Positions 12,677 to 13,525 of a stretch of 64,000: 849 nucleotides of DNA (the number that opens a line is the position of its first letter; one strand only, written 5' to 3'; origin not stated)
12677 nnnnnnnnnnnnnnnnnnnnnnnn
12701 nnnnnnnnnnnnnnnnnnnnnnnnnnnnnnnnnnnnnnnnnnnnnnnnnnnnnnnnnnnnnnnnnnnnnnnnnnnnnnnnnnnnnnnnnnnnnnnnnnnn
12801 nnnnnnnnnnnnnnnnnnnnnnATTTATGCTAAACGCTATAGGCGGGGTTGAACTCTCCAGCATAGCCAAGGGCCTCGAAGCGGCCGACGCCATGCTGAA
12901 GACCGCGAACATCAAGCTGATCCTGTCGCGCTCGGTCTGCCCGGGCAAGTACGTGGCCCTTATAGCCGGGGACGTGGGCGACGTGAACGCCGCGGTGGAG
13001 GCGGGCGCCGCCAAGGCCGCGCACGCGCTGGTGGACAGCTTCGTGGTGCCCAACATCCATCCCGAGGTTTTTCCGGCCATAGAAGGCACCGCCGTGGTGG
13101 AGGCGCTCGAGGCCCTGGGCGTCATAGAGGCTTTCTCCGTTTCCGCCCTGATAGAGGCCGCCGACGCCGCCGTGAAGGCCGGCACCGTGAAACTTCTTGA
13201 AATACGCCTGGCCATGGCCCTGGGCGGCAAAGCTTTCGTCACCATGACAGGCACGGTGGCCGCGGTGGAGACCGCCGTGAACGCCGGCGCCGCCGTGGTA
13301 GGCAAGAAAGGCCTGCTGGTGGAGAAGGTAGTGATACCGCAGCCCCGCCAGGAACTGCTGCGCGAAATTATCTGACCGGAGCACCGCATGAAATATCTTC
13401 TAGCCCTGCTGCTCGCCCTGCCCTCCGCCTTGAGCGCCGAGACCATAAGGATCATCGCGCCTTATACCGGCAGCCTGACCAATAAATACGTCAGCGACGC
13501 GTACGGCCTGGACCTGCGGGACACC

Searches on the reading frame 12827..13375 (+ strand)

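Call 52: search_protein_families(library=pfam, proteins=[window:12827-13375:+], max_evalue=0.0001)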
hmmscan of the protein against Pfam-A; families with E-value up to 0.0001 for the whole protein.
window:12827-13375:+ (182 aa): 1 family
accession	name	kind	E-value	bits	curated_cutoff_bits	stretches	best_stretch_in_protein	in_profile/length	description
PF00936.24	BMC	-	6.2e-45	151.5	24.5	2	4-76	1-74/75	BMC domain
